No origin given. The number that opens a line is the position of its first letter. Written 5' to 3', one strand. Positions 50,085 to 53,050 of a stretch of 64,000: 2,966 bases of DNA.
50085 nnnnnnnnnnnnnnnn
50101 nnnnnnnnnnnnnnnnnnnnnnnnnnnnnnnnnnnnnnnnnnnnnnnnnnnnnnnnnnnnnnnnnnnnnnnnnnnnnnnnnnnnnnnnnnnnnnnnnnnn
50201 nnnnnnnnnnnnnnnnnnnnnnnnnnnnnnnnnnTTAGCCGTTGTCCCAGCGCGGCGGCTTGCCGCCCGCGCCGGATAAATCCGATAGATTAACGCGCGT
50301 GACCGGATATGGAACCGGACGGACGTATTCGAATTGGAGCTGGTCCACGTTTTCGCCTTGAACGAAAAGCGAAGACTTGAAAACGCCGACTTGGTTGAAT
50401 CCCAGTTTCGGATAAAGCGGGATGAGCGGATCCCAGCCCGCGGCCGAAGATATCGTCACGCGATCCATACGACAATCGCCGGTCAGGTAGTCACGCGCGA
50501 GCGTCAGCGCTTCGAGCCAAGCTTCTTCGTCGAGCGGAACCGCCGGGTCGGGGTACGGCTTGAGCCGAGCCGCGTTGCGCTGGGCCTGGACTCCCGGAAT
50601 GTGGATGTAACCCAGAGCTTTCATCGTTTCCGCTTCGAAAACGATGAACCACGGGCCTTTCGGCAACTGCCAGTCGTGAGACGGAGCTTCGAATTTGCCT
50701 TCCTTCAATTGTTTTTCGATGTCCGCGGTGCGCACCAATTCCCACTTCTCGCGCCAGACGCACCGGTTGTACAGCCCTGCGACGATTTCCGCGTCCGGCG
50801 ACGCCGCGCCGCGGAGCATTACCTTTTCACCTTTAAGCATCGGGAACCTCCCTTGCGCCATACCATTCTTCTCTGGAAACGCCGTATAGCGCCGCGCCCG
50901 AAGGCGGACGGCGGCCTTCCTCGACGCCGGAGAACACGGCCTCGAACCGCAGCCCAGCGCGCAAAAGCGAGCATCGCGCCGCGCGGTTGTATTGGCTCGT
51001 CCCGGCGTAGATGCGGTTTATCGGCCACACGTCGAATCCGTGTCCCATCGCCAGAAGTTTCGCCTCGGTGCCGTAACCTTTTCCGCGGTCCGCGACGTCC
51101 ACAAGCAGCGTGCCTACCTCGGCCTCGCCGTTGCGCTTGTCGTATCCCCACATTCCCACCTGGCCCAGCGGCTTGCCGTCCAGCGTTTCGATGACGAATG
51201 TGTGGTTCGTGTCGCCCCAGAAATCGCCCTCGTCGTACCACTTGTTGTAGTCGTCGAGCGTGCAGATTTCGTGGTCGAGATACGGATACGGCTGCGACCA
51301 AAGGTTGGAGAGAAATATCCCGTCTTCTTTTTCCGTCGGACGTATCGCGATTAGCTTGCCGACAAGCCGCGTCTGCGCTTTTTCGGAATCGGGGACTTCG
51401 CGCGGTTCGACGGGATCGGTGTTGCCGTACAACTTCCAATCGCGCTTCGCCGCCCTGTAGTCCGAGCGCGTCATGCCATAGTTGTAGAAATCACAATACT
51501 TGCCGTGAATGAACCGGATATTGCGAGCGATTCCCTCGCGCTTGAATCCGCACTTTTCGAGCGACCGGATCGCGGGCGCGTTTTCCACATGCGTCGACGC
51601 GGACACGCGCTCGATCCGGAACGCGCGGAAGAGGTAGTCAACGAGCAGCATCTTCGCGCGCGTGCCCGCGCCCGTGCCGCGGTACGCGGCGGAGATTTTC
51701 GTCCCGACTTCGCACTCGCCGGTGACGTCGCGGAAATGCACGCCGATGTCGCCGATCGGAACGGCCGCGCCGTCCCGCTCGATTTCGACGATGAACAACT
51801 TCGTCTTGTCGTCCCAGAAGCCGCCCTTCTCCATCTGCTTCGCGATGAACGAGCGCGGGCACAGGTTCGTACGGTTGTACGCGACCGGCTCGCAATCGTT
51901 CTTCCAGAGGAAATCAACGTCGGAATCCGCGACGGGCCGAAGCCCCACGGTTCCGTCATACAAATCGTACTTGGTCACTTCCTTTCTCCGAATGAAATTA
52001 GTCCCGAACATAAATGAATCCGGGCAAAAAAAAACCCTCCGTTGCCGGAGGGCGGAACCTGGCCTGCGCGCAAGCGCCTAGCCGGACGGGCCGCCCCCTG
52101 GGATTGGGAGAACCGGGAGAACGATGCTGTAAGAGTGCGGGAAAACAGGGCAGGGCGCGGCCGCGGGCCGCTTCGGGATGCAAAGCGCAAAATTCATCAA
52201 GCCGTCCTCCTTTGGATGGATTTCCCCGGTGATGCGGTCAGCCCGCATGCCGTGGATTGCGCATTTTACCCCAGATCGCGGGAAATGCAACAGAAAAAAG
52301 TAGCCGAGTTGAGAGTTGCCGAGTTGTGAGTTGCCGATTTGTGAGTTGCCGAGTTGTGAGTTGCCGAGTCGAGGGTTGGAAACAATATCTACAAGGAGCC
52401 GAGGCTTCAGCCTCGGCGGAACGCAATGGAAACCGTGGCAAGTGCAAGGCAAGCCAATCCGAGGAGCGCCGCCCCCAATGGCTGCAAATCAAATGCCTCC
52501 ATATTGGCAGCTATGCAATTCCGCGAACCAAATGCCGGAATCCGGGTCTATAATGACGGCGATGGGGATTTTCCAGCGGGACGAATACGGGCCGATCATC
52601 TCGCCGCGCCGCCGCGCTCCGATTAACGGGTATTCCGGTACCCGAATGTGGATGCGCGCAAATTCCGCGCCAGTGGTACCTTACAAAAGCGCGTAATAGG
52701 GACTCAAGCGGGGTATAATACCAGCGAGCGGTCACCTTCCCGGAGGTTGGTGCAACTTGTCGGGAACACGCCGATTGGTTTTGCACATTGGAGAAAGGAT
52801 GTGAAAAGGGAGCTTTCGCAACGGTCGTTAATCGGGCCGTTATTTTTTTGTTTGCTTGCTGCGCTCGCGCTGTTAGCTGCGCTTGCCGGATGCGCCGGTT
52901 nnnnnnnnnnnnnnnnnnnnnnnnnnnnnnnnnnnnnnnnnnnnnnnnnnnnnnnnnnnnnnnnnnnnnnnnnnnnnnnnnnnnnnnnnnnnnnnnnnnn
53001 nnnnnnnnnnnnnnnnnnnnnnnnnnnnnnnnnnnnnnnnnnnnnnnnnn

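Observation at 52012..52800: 630-bp intergenic region with an orphan terminator, a 5 x 15-nt tandem repeat and a palindrome: possible unannotated sRNA or iteron-like regulatory array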

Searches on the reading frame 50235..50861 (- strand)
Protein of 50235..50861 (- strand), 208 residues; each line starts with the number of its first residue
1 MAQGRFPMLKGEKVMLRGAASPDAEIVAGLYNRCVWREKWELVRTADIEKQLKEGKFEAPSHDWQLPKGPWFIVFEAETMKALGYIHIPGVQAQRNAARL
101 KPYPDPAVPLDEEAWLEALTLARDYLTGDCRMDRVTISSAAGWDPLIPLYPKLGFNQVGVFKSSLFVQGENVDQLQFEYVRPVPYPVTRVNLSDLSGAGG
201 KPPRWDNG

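Call 7: search_protein_families(library=pfam, proteins=[window:50235-50861:-], max_evalue=0.01)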
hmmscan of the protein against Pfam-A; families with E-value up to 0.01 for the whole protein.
window:50235-50861:- (208 aa): 0 families

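Call 46: search_protein_families(library=pfam, proteins=[window:50235-50861:-], max_evalue=10)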
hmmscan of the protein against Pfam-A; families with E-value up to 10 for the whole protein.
window:50235-50861:- (208 aa): 0 families

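Call 60: list_cluster_members(proteins=[P0001, window:50235-50861:-])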
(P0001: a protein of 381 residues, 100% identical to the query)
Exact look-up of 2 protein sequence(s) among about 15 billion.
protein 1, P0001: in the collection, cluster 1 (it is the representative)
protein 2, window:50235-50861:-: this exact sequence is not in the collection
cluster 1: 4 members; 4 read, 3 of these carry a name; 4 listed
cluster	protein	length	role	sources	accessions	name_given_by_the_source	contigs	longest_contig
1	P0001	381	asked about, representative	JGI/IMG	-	-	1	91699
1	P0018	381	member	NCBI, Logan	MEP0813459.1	MAG: GNAT family N-acetyltransferase [bacterium]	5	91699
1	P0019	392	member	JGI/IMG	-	RimJ/RimL family protein N-acetyltransferase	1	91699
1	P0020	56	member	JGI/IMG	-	hypothetical protein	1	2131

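Call 67: search_protein_families(library=ncbifam, proteins=[window:50235-50861:-], max_evalue=0.01)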
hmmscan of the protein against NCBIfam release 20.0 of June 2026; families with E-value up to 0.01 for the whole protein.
window:50235-50861:- (208 aa): 0 families

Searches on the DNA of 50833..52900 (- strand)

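Call 5: search_rna_families(source=window, start=51900, end=52900, threshold=evalue, max_evalue=10, show_alignments=3)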
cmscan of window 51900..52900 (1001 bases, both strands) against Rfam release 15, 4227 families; matches with E-value up to 10: 7.
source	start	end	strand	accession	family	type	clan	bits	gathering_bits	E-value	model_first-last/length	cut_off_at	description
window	52026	52120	-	RF02837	anti-hemB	Gene; sRNA;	-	25.7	49.5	0.0013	1-81/81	no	Burkholderia RNA 7 (anti-hemB)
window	52022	52077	-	RF02077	STnc220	Gene; sRNA;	-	20.8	60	1.1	1-79/79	no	Salmonella enterica sRNA STnc220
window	52029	52155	-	RF02868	ncS037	Gene; sRNA;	-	15.2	112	8.6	1-152/152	no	Burkholderia sRNA 37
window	52389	52480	+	RF00454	p27_CRE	Cis-reg;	-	15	42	6.4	1-59/59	no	p27 cis-regulatory element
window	52024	52060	-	RF00489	ctRNA_p42d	Gene; antisense;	-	14.4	50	9.2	1-46/46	no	ctRNA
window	52029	52125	-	RF02232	sX13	Gene; sRNA;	-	13.5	50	8.8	1-115/115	no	Xanthomonadaceae sRNA sX13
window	52011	52046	+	RF00226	IRES_n-myc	Cis-reg; IRES;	-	12.4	40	0.12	243-278/322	no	n-myc internal ribosome entry site (IRES)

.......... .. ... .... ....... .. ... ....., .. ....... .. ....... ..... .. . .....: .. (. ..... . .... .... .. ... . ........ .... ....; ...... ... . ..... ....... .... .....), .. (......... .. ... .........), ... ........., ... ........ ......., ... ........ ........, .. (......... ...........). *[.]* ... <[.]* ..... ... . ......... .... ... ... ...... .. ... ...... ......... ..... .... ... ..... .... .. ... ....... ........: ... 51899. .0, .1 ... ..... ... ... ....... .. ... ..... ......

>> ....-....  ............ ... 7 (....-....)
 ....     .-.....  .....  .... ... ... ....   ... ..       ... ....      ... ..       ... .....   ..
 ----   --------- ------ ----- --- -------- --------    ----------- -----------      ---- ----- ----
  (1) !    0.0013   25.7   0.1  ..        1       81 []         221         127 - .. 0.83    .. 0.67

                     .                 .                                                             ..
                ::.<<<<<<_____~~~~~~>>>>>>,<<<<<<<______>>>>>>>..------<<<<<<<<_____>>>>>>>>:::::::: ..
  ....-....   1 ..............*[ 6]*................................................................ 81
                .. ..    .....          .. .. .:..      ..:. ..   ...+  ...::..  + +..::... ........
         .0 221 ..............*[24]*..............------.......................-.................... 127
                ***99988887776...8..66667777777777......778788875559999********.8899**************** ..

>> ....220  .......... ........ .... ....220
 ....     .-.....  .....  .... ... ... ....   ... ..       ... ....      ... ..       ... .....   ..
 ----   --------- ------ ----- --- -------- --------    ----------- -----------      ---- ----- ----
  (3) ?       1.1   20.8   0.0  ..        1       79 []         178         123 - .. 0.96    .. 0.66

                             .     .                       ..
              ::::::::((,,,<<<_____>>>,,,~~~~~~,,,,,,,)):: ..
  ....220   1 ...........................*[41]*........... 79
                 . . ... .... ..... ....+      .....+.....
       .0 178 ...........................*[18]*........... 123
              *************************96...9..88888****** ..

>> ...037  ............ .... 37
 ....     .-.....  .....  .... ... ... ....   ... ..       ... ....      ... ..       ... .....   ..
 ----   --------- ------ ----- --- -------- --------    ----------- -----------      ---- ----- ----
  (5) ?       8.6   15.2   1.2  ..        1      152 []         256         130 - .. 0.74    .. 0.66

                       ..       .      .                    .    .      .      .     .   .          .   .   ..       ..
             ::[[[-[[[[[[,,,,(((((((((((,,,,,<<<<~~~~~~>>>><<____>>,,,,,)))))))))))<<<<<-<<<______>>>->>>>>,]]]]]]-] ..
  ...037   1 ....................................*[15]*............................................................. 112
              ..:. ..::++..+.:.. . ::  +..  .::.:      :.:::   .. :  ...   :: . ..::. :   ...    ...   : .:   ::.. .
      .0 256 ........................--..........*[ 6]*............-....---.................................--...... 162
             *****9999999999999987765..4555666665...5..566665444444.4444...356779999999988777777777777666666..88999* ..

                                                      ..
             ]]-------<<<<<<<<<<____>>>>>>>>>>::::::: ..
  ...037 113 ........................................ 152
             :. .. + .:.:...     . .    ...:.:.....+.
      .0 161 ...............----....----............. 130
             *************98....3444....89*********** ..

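Call 40: search_rna_families(source=L001, start=5440, end=5780, threshold=evalue, max_evalue=10)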
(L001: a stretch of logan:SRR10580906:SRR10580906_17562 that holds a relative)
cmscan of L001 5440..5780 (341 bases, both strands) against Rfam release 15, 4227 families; matches with E-value up to 10: 5.
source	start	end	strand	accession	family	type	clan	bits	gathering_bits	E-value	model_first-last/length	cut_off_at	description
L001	5694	5759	+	RF00519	suhB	Gene; sRNA;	CL00108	24.2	41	0.0054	1-77/77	no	Makes More Granules Regulator RNA (mmgR)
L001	5683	5751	+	RF02837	anti-hemB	Gene; sRNA;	-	19.2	49.5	0.03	1-81/81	no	Burkholderia RNA 7 (anti-hemB)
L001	5685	5748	+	RF02461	Virus_CITE_6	Cis-reg;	-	16.7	41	0.96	1-115/115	no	Blackcurrant reversion virus cap-independent translation element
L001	5716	5752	+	RF02620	BSnc119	Gene; sRNA;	-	15.9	115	2.4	38-74/90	no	Brucella sRNA 119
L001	5668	5757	+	RF02071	STnc280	Gene; sRNA;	-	13.9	80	9.6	1-83/83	no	Salmonella enterica sRNA STnc280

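Call 84: search_rna_families(source=L009, start=2150, end=2850, threshold=evalue, max_evalue=1)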
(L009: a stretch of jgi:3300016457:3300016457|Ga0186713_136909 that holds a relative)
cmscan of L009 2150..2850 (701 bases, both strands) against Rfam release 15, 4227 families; matches with E-value up to 1: 3.
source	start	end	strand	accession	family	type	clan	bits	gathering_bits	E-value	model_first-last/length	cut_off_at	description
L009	2570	2627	-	RF03468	mir-2830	Gene; miRNA;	-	22.6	70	0.062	1-76/76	no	mir-2830 microRNA precursor family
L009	2663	2748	+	RF03923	mir-964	Gene; miRNA;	-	21.8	100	0.12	1-90/90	no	mir-964 microRNA precursor family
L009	2664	2749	-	RF03923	mir-964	Gene; miRNA;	-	19.1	100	0.67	1-90/90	no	mir-964 microRNA precursor family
